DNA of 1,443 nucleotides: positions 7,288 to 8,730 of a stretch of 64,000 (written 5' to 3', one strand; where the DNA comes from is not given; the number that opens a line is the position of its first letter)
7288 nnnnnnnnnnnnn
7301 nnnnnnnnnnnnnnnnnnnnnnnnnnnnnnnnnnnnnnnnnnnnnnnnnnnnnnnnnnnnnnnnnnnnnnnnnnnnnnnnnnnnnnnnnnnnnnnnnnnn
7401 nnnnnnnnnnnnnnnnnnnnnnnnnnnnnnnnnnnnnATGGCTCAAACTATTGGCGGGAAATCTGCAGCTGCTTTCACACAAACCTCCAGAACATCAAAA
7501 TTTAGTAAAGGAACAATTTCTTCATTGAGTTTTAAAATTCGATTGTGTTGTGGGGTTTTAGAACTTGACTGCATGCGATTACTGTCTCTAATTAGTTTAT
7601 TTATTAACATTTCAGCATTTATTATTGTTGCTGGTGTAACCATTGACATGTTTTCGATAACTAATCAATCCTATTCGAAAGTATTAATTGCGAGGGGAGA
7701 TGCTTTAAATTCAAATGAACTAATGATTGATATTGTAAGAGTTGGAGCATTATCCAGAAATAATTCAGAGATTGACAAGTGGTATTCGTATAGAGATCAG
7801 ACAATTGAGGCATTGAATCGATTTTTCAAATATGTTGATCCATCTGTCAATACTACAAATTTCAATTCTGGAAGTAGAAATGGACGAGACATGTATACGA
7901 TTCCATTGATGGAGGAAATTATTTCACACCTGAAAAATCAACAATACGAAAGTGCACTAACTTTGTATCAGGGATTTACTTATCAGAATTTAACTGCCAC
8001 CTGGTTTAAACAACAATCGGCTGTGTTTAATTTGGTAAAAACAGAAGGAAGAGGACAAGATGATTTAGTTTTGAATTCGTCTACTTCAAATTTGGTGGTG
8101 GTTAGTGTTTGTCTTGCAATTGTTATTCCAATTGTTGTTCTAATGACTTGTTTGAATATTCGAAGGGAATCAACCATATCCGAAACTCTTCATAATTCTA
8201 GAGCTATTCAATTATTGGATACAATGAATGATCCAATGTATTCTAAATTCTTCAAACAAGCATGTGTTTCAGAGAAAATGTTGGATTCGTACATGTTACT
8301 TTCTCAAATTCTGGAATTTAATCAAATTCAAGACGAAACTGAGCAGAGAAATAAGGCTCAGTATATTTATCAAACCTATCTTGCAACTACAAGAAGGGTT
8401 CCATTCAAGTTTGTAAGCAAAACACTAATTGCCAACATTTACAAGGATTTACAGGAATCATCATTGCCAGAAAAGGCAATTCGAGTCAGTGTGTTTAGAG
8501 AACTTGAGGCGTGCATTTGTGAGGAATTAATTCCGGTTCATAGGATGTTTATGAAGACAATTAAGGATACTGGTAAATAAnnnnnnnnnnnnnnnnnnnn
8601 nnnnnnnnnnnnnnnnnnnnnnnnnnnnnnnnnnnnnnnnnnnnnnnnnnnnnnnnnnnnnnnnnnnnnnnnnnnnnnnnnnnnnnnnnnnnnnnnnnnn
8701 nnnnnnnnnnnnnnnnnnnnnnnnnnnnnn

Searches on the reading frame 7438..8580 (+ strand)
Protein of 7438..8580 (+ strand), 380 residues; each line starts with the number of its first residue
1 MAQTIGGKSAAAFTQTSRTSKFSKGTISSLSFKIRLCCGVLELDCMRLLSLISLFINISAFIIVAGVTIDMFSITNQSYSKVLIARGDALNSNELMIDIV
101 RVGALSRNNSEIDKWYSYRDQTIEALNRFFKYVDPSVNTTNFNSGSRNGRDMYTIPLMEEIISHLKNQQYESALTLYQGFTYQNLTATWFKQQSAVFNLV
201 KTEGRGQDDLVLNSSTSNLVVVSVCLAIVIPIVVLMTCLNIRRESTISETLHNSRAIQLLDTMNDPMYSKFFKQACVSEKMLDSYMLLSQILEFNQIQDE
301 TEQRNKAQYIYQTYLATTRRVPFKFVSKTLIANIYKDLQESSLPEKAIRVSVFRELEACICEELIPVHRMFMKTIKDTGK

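Call 9: search_protein_families(library=pfam, proteins=[window:7438-8580:+])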
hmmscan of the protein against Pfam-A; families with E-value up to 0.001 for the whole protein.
window:7438-8580:+ (380 aa): 1 family
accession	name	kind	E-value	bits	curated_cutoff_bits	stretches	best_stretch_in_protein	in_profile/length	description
PF00615.24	RGS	-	5e-05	24.1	23.9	1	261-362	4-98/117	Regulator of G protein signaling domain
